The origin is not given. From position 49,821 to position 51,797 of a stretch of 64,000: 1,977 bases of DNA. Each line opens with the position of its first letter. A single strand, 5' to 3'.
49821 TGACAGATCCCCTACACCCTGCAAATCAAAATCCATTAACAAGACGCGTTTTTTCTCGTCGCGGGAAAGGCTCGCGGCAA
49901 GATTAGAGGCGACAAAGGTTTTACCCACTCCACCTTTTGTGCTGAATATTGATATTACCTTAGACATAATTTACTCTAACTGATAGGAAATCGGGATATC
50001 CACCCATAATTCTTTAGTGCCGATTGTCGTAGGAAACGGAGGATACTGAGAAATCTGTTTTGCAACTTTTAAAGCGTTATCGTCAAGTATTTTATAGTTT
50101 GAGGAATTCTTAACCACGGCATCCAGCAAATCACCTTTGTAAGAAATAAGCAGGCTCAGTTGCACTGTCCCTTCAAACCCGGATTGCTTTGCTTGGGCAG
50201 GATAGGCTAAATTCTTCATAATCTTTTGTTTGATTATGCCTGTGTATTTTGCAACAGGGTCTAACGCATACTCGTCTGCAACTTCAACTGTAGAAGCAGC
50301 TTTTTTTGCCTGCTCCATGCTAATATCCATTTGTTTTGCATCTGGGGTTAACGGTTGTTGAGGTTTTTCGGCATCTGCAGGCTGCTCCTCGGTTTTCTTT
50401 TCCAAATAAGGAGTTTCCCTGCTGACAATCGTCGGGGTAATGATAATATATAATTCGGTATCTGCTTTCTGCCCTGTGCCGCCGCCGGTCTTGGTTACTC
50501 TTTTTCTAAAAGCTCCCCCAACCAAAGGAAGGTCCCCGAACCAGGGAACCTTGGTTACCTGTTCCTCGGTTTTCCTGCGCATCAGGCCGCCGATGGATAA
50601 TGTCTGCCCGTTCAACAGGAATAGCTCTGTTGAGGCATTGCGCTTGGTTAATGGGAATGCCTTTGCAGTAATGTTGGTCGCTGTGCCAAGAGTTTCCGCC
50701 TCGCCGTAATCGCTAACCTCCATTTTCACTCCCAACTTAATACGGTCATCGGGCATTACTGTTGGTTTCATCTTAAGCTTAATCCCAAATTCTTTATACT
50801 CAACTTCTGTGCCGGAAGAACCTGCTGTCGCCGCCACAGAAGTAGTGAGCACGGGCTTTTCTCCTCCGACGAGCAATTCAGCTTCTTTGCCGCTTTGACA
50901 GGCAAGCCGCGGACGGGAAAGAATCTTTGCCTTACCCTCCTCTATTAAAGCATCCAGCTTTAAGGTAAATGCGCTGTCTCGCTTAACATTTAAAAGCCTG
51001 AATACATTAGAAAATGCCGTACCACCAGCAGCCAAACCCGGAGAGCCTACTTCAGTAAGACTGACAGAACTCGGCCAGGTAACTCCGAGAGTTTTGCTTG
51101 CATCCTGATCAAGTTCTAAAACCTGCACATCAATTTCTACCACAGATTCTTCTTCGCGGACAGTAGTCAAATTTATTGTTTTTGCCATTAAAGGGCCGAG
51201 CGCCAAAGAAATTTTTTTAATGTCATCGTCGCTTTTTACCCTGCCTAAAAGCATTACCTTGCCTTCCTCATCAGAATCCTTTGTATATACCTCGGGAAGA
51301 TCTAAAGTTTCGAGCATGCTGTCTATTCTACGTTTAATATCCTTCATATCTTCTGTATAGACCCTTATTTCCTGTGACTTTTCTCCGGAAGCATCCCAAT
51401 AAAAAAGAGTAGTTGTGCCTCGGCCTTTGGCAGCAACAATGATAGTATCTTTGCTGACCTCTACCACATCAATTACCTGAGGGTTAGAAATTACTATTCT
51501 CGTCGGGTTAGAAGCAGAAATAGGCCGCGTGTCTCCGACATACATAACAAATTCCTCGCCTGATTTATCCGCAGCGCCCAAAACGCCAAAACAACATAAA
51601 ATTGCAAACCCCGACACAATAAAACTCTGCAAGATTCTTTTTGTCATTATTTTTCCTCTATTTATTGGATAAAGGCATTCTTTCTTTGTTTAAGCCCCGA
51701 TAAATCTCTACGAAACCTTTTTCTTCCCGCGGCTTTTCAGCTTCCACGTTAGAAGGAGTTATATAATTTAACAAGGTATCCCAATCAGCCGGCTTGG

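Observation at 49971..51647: Tad secretin carrying a C-terminal TonB-C-like domain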

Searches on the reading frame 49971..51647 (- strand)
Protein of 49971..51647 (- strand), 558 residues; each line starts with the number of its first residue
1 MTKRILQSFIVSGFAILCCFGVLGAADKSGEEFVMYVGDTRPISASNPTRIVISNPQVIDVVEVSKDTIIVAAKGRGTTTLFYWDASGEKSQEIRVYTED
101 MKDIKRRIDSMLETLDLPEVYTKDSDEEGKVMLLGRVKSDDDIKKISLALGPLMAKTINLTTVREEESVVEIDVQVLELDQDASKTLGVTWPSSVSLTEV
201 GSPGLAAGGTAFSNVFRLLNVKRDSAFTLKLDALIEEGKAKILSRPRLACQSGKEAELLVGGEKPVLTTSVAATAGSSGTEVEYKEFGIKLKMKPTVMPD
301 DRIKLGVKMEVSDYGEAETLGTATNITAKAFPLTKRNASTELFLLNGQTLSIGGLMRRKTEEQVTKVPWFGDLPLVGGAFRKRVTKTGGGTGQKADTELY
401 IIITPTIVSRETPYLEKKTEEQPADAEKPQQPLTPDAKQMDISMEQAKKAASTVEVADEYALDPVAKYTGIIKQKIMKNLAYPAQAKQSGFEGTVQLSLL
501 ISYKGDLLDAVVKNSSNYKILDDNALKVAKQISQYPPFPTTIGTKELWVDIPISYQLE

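Call 3: search_protein_families(library=pfam, proteins=[window:49971-51647:-], max_evalue=0.1)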
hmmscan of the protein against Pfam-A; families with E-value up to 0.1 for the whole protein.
window:49971-51647:- (558 aa): 5 families
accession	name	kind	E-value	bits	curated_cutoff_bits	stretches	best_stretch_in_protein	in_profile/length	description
PF00263.26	Secretin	-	1.7e-39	135.5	27.5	1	233-408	1-168/169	Bacterial type II and III secretion system protein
PF03544.19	TonB_C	-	1.4e-16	61.1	24.6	1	479-557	2-79/79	Gram-negative bacterial TonB protein C-terminal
PF13629.12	T2SS-T3SS_pil_N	-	3.4e-13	49.5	23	1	32-96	4-69/72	Pilus formation protein N terminal region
PF13103.11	TonB_2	-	0.00026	21.5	22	1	466-551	2-83/85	TonB C terminal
PF21937.1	Yop-YscD_ppl_2nd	-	0.059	13.5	27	0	101-147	1-47/67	YscD/CdsD-like Bon-like domain 2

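Call 4: search_protein_families(library=ncbifam, proteins=[window:49971-51647:-], max_evalue=0.1)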
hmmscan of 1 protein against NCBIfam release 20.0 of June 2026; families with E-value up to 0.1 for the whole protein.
window:49971-51647:- (558 aa): 14 families
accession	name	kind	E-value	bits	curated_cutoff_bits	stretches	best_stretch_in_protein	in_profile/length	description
TIGR02517.1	type_II_gspD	equivalog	1.2e-36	126.3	351.35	1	183-410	373-592/600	type II secretion system secretin GspD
TIGR02515.1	IV_pilus_PilQ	subfamily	3e-34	118.7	284.35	1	209-408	243-427/428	type IV pilus secretin PilQ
TIGR02516.1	type_III_yscC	equivalog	1.4e-23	83.2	238.45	1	165-386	231-446/463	type III secretion system outer membrane ring subunit SctC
TIGR02519.1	pilus_MshL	equivalog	2.2e-21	76.1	250.2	1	170-408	37-290/290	pilus (MSHA type) biogenesis protein MshL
NF010083.0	PRK13568.1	equivalog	3.1e-19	69.1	554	1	204-409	230-418/419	DNA uptake porin HofQ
NF011873.0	PRK15346.1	equivalog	4.1e-15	55.4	524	1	163-386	266-479/499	EscC/YscC/HrcC family type III secretion system outer membrane ring protein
NF007851.2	PRK10560.1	exception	1.9e-14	53.3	598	1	226-410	243-411/412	DNA uptake porin HofQ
TIGR01352.1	tonB_Cterm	subfamily_domain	9.2e-14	51.5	27.1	1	481-557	2-75/76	TonB family protein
NF042912.1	Amuc_1098_fam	equivalog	6.9e-12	44.2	750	1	333-386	728-781/805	Amuc_1098 family type IV pilus outer membrane protein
TIGR02520.1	pilus_B_mal_scr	equivalog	6.2e-06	25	287.65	1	169-406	274-512/513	PilN family type IVB pilus formation outer membrane protein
TIGR02794.1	tolA_full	equivalog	0.00015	21.1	59.45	1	431-554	245-359/362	cell envelope integrity protein TolA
NF047760.1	LIC10042_TonB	equivalog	0.0025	17.9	100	1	474-557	79-155/156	LIC_10042 family TonB-like protein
NF008399.0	PRK11198.1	equivalog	0.0099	16.3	134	1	87-152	10-75/149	peptidoglycan-binding protein LysM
NF038079.1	TonB_sider_MxcH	equivalog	0.026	12.5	925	1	479-531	9-60/792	TonB-dependent siderophore myxochelin receptor MxcH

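Call 8: find_homologous_proteins(query=window:49971-51647:-, max_evalue=0.00001)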
Query window:49971-51647:- (558 aa): 750 proteins with E <= 0.00001 among 8000 candidates; the best 120 are listed.
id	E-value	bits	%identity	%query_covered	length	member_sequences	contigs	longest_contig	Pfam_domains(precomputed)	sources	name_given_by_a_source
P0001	0.0e+0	1210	100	100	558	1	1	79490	PF03544.20,PF13629.13,PF00263.27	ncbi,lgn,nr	ncbi:MAG: TonB family protein [Candidatus Omnitrophica bacterium]|nr:TonB family protein [Candidatus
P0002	1.3e-296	1002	84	100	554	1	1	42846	PF03544.20,PF13629.13,PF00263.27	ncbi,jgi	jgi:pilus assembly protein CpaC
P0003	6.5e-296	1000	84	100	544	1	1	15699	PF03544.20,PF13629.13,PF00263.27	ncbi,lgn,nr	ncbi:MAG: TonB family protein [Candidatus Omnitrophica bacterium]|nr:TonB family protein [Candidatus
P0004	1.2e-183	630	53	100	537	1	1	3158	PF03544.20,PF13629.13,PF00263.27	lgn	-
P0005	1.6e-179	616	53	100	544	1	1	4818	PF03544.20,PF13629.13,PF00263.27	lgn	-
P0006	1.2e-177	610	54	96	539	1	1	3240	PF03544.20,PF13629.13,PF00263.27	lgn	-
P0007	2.8e-177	609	53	99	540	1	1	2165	PF03544.20,PF13629.13,PF00263.27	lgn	-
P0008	1.5e-176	606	55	94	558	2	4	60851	PF03544.20,PF13629.13,PF00263.27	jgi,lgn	-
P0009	4.0e-176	605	53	100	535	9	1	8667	PF03544.20,PF13629.13,PF00263.27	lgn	-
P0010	3.3e-175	602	53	99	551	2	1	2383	PF03544.20,PF13629.13,PF00263.27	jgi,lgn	-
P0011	6.0e-175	601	54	94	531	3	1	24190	PF03544.20,PF13629.13,PF00263.27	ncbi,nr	ncbi:MAG: TonB family protein [Candidatus Omnitrophica bacterium]|nr:TonB family protein [Candidatus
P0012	1.8e-174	599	52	100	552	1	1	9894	PF03544.20,PF13629.13,PF00263.27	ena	-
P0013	4.2e-174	598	51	100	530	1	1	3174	PF03544.20,PF13629.13,PF00263.27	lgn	-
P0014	2.5e-173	596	54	94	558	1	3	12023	PF03544.20,PF13629.13,PF00263.27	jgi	jgi:pilus assembly protein CpaC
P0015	3.8e-173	595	54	96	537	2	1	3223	PF03544.20,PF13629.13,PF00263.27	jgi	-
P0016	6.6e-173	594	52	100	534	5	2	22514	PF03544.20,PF13629.13,PF13103.12,PF00263.27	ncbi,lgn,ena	ncbi:MAG: TonB family protein [Candidatus Omnitrophota bacterium]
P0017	7.5e-173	594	53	97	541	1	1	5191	PF03544.20,PF13629.13,PF13103.12,PF00263.27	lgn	-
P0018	8.0e-173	594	52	100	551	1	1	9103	PF03544.20,PF13629.13,PF00263.27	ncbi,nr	ncbi:MAG: TonB family protein [Candidatus Omnitrophica bacterium]|nr:TonB family protein [Candidatus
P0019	1.1e-172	594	50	99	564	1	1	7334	PF03544.20,PF13629.13,PF13103.12,PF00263.27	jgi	-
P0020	1.3e-172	593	52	100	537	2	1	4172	PF03544.20,PF13629.13,PF00263.27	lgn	-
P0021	2.4e-172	592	53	98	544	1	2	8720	PF03544.20,PF13629.13,PF00263.27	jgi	-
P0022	5.6e-172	591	52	96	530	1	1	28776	PF03544.20,PF13629.13,PF00263.27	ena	-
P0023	6.7e-172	591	51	100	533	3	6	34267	PF03544.20,PF13629.13,PF00263.27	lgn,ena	-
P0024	1.2e-171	590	52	100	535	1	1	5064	PF03544.20,PF13629.13,PF13103.12,PF00263.27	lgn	-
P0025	1.8e-171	590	53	99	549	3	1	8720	PF03544.20,PF13629.13,PF00263.27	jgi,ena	-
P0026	2.0e-171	589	52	97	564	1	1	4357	PF03544.20,PF13629.13,PF00263.27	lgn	-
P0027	1.1e-170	587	53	96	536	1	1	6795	PF03544.20,PF13629.13,PF00263.27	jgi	jgi:pilus assembly protein CpaC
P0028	1.4e-170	587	51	100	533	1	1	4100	PF03544.20,PF13629.13,PF13103.12,PF00263.27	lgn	-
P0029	2.5e-170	586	51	99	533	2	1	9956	PF03544.20,PF13629.13,PF00263.27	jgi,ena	-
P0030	3.0e-170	586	52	99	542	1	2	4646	PF03544.20,PF13629.13,PF13103.12,PF00263.27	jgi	jgi:TonB family protein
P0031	3.6e-170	585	53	96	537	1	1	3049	PF03544.20,PF13629.13,PF00263.27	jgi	jgi:pilus assembly protein CpaC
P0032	5.1e-170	585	50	98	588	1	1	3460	PF03544.20,PF13629.13,PF13103.12,PF00263.27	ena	-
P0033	7.2e-170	584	51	100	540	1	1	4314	PF03544.20,PF13629.13,PF00263.27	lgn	-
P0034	1.1e-169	584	52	100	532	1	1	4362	PF03544.20,PF13629.13,PF00263.27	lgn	-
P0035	1.4e-169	583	53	96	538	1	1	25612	PF03544.20,PF13629.13,PF00263.27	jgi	jgi:pilus assembly protein CpaC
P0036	1.5e-169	583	53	96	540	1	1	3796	PF03544.20,PF13629.13,PF00263.27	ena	-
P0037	1.7e-169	583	53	99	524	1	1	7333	PF03544.20,PF13629.13,PF00263.27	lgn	-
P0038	3.1e-169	582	51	99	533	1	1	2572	PF03544.20,PF13629.13,PF00263.27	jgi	jgi:pilus assembly protein CpaC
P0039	3.9e-169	582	50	100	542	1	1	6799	PF03544.20,PF13629.13,PF13103.12,PF00263.27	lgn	-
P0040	5.9e-169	581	51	98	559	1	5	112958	PF03544.20,PF13629.13,PF13103.12,PF00263.27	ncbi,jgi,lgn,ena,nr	ncbi:TonB family protein [bacterium]|nr:MAG: TonB family protein [bacterium]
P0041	5.9e-169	581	52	99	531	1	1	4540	PF03544.20,PF13629.13,PF13103.12,PF00263.27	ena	-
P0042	6.4e-169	581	52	94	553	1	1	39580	PF03544.20,PF13629.13,PF00263.27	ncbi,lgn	-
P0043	9.6e-169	581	51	96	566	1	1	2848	PF03544.20,PF13629.13,PF13103.12,PF00263.27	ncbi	-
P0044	1.3e-168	580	51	100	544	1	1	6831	PF03544.20,PF13629.13,PF00263.27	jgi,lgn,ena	-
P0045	1.7e-168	580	50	100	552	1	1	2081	PF03544.20,PF13629.13,PF00263.27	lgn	-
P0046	2.3e-168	579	51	99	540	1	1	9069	PF03544.20,PF13629.13,PF00263.27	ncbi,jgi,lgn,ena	ncbi:MAG: TonB family protein [Candidatus Omnitrophota bacterium]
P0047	3.9e-168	579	50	99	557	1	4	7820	PF03544.20,PF13629.13,PF00263.27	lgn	-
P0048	5.1e-168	578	51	100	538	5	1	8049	PF03544.20,PF13629.13,PF13103.12,PF00263.27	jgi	jgi:pilus assembly protein CpaC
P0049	8.7e-168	577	50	95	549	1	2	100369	PF03544.20,PF13629.13,PF00263.27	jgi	-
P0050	9.2e-168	577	52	96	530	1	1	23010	PF03544.20,PF13629.13,PF00263.27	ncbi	-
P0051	1.4e-167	577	50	99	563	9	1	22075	PF03544.20,PF13629.13,PF13103.12,PF00263.27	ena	-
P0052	1.7e-167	576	50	99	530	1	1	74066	PF03544.20,PF13629.13,PF00263.27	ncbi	-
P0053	2.1e-167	576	50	100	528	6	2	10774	PF03544.20,PF13629.13,PF13103.12,PF00263.27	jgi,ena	-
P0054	2.1e-167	576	50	98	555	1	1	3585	PF03544.20,PF13629.13,PF13103.12,PF00263.27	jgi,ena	-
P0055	3.0e-167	576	51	100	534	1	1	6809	PF03544.20,PF13629.13,PF00263.27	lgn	-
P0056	3.3e-167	576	52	100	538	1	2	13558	PF03544.20,PF13629.13,PF00263.27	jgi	jgi:pilus assembly protein CpaC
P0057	5.1e-167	575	50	99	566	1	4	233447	PF03544.20,PF13629.13,PF00263.27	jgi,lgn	-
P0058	6.6e-167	575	50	95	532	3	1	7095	PF03544.20,PF13629.13,PF00263.27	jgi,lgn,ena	-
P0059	8.9e-167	574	50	97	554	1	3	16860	PF03544.20,PF13629.13,PF00263.27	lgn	-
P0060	1.0e-166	574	50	96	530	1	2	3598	PF03544.20,PF13629.13,PF00263.27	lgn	-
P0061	1.4e-166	573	50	100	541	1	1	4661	PF03544.20,PF13629.13,PF00263.27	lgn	-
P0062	1.4e-166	573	52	96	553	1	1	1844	PF03544.20,PF13629.13,PF00263.27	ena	-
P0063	2.5e-166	573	52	94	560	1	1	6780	PF03544.20,PF13629.13,PF00263.27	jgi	-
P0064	2.6e-166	573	49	100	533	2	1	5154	PF03544.20,PF13629.13,PF00263.27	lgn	-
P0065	3.9e-166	572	50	98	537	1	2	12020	PF03544.20,PF13629.13,PF00263.27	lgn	-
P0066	5.7e-166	571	51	100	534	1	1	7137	PF03544.20,PF13629.13,PF00263.27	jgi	-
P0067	6.0e-166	571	50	99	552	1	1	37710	PF03544.20,PF13629.13,PF00263.27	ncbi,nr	ncbi:MAG: TonB family protein [Candidatus Omnitrophica bacterium]|nr:TonB family protein [Candidatus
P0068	7.2e-166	571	49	98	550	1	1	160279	PF03544.20,PF13629.13,PF13103.12,PF00263.27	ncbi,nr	ncbi:MAG: TonB family protein [Candidatus Omnitrophica bacterium]|nr:TonB family protein [Candidatus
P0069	7.6e-166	571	51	100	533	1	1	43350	PF03544.20,PF13629.13,PF00263.27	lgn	-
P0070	8.5e-166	571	52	95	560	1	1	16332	PF03544.20,PF13629.13,PF00263.27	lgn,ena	-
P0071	1.2e-165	570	49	98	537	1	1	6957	PF03544.20,PF13629.13,PF00263.27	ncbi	-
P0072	1.2e-165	570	51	100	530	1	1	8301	PF03544.20,PF13629.13,PF13103.12,PF00263.27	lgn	-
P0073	1.3e-165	570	51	96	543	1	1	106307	PF03544.20,PF13629.13,PF00263.27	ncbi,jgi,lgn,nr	ncbi:MAG: TonB family protein [Candidatus Omnitrophica bacterium]|jgi:pilus assembly protein CpaC|nr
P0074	1.7e-165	570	51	96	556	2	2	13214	PF03544.20,PF13629.13,PF00263.27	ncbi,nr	ncbi:MAG: TonB family protein [Candidatus Omnitrophica bacterium]|nr:TonB family protein [Candidatus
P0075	1.7e-165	570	51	95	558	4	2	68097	PF03544.20,PF13629.13,PF00263.27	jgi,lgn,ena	-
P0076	1.9e-165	570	51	94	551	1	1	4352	PF03544.20,PF13629.13,PF13103.12,PF00263.27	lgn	-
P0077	1.9e-165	570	51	99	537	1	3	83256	PF03544.20,PF13629.13,PF00263.27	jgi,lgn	-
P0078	2.1e-165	570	49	99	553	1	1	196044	PF03544.20,PF13629.13,PF13103.12,PF00263.27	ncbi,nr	ncbi:MAG: TonB family protein [Candidatus Omnitrophica bacterium]|nr:TonB family protein [Candidatus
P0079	2.2e-165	570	50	94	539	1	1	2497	PF03544.20,PF13629.13,PF00263.27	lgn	-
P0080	2.6e-165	569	49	100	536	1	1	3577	PF03544.20,PF13629.13,PF00263.27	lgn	-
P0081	3.1e-165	569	52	96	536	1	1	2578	PF03544.20,PF13629.13,PF00263.27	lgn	-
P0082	3.8e-165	569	50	100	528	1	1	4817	PF03544.20,PF13629.13,PF00263.27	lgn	-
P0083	6.1e-165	568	50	100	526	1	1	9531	PF03544.20,PF13629.13,PF00263.27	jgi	jgi:pilus assembly protein CpaC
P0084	9.4e-165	567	51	99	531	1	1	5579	PF03544.20,PF13629.13,PF00263.27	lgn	-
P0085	1.1e-164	567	49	98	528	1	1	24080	PF03544.20,PF13629.13,PF00263.27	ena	-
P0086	1.2e-164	567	49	99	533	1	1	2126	PF03544.20,PF13629.13,PF00263.27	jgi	jgi:pilus assembly protein CpaC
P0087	1.5e-164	567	48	99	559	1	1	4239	PF03544.20,PF13629.13,PF13103.12,PF00263.27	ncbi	-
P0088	2.0e-164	566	50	100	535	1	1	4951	PF03544.20,PF13629.13,PF13103.12,PF00263.27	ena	-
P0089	2.2e-164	566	48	100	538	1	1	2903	PF03544.20,PF13629.13,PF13103.12,PF00263.27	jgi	jgi:TonB family protein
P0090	2.5e-164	566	50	96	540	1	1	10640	PF03544.20,PF13629.13,PF00263.27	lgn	-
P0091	2.8e-164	566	50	100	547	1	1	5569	PF03544.20,PF13629.13,PF00263.27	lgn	-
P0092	5.2e-164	565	51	100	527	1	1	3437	PF03544.20,PF13629.13,PF13103.12,PF00263.27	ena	-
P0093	5.6e-164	565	52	97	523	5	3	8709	PF03544.20,PF13629.13,PF00263.27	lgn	-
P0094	5.6e-164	565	50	98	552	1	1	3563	PF03544.20,PF13629.13,PF13103.12,PF00263.27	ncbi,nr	ncbi:MAG: TonB family protein [Candidatus Omnitrophica bacterium]|nr:TonB family protein [Candidatus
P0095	6.4e-164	565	51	99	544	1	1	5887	PF03544.20,PF13629.13,PF00263.27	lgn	-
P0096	6.8e-164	565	52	95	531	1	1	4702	PF03544.20,PF13629.13,PF00263.27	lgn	-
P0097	1.2e-163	564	50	95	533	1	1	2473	PF03544.20,PF13629.13,PF00263.27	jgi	jgi:pilus assembly protein CpaC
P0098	1.2e-163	564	50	94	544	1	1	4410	PF03544.20,PF13629.13,PF00263.27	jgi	-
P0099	1.3e-163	564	49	99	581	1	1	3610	PF03544.20,PF13629.13,PF13103.12,PF00263.27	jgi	jgi:pilus assembly protein CpaC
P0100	2.0e-163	563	51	100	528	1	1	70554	PF03544.20,PF13629.13,PF00263.27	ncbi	-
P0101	3.2e-163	562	49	99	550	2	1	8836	PF03544.20,PF13629.13,PF00263.27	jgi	-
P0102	3.2e-163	562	49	100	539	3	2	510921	PF03544.20,PF13629.13,PF00263.27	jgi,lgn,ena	-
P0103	4.6e-163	562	51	96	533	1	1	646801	PF03544.20,PF13629.13,PF00263.27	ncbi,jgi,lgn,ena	ncbi:MAG: TonB family protein [Candidatus Omnitrophota bacterium]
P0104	5.7e-163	562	51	96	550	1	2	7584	PF03544.20,PF13629.13,PF00263.27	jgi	jgi:pilus assembly protein CpaC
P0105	6.6e-163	561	48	100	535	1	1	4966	PF03544.20,PF13629.13,PF00263.27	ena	-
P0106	6.9e-163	561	50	99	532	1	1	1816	PF03544.20,PF13629.13,PF00263.27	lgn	-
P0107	1.1e-162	561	50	95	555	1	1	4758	PF03544.20,PF13629.13,PF00263.27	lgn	-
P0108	1.6e-162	560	51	96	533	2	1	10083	PF03544.20,PF13629.13,PF00263.27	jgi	-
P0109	1.9e-162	560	48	99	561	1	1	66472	PF03544.20,PF13629.13,PF00263.27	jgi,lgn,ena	-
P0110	2.0e-162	560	49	99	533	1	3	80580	PF03544.20,PF13629.13,PF13103.12,PF00263.27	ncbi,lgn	-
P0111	2.1e-162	560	50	96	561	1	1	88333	PF03544.20,PF13629.13,PF00263.27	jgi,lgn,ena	-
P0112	2.1e-162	560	51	100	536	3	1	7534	PF03544.20,PF13629.13,PF00263.27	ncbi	-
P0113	2.6e-162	559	50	99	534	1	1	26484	PF03544.20,PF13629.13,PF13103.12,PF00263.27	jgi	jgi:pilus assembly protein CpaC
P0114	2.7e-162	559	52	96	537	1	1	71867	PF03544.20,PF13629.13,PF00263.27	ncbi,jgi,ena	ncbi:MAG: TonB family protein [Candidatus Omnitrophota bacterium]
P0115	3.6e-162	559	50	96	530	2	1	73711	PF03544.20,PF13629.13,PF00263.27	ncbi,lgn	-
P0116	3.7e-162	559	51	96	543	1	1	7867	PF03544.20,PF13629.13,PF13103.12,PF00263.27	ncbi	-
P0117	4.3e-162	559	49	100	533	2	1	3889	PF03544.20,PF13629.13,PF13103.12,PF00263.27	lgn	-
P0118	5.5e-162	558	49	100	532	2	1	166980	PF03544.20,PF13629.13,PF13103.12,PF00263.27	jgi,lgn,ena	-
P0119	6.4e-162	558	49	99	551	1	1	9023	PF03544.20,PF13629.13,PF00263.27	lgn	-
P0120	7.4e-162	558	50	94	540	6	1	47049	PF03544.20,PF13629.13,PF00263.27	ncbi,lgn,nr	ncbi:MAG: TonB family protein [Candidatus Omnitrophica bacterium]|nr:TonB family protein [Candidatus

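Call 21: find_related_loci(query=A1, collection=genome_contigs, flank=8000)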
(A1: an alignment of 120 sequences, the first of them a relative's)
Query A1 (558 aa) in genome_contigs; peptide patterns used: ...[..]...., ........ (x = any residue, [..] = any of these).
368 stretches matched a pattern; 275 encode a relative of the query (tblastn E <= 1e-3); the best 80 are kept; 80 distinct loci.
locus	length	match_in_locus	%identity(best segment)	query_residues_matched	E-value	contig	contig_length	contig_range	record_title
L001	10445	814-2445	84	1-558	0e+0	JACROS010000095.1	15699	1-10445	MAG: Candidatus Omnitrophota bacterium isolate NC_groundwater_1967_Pr3_S-0.2um_38_3 scaffold_738766, whole genome shotgu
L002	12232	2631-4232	52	1-558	0e+0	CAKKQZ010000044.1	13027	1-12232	Omnitrophica bacterium GWA2_41_15 isolate Hainich-H51-bin231-1 genome assembly, contig: H51-bin231_1_Hain_H51_02um_R1_23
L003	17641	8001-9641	48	1-558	5e-175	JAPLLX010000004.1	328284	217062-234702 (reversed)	MAG: Candidatus Omnitrophota bacterium isolate LacPavin_0920_WC90_MAG_43_22 LacPavin_0920_WC90_scaffold_61939, whole gen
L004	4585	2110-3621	51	35-558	8e-180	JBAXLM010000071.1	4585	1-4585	MAG: Candidatus Omnitrophota bacterium isolate ELA427 MAG427_71, whole genome shotgun sequence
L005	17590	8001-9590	49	6-558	2e-174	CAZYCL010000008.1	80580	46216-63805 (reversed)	MAG TPA_asm: uncultured Planctomycetales bacterium isolate binchicken_co44_116 genome assembly, contig: NODE_596_length_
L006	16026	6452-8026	50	5-558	3e-173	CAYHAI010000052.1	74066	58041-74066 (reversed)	MAG TPA_asm: uncultured Planctomycetales bacterium isolate ERP119294_co2_437 genome assembly, contig: k141_3972253, whol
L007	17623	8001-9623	48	1-558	5e-173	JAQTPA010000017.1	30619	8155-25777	MAG: Candidatus Omnitrophota bacterium isolate STB_105 NODE_3147_length_30619_cov_21.892464_Sandtown_B, whole genome sho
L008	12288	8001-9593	51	22-557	4e-173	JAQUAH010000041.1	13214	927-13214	MAG: Candidatus Omnitrophota bacterium isolate STC_8 NODE_10641_length_13214_cov_2.765416_Sandtown_C, whole genome shotg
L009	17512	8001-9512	50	35-558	1e-172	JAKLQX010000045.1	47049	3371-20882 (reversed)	MAG: Candidatus Omnitrophota bacterium isolate bin S2.101 k141_259500, whole genome shotgun sequence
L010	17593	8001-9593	49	1-556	3e-172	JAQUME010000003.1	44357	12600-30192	MAG: Candidatus Omnitrophota bacterium isolate STD1_147 NODE_1619_length_44357_cov_10.680014_Sandtown_D1, whole genome s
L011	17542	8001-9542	52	25-558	4e-172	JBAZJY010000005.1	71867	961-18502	MAG: Candidatus Omnitrophota bacterium isolate SO_2017_LW4_130 scaffold_662_c1_LW137-91_2017, whole genome shotgun seque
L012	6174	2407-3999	50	1-556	1e-173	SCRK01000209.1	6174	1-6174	MAG: bacterium isolate FW104_bin.10 FW104_bin.10-9841, whole genome shotgun sequence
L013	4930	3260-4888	48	1-558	1e-175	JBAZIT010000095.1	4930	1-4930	MAG: Candidatus Omnitrophota bacterium isolate SO_2017_LW4_101 scaffold_33829_c1_LW137-91_2017, whole genome shotgun seq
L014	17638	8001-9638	49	1-558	5e-171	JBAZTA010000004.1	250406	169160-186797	MAG: Candidatus Omnitrophota bacterium isolate SO_2017_GW1_19 NODE_378_length_250406_cov_2.109318_OW334_2017, whole geno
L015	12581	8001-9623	47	1-558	9e-171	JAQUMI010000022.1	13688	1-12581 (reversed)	MAG: Candidatus Omnitrophota bacterium isolate STD1_150 NODE_11547_length_13688_cov_5.980164_Sandtown_D1, whole genome s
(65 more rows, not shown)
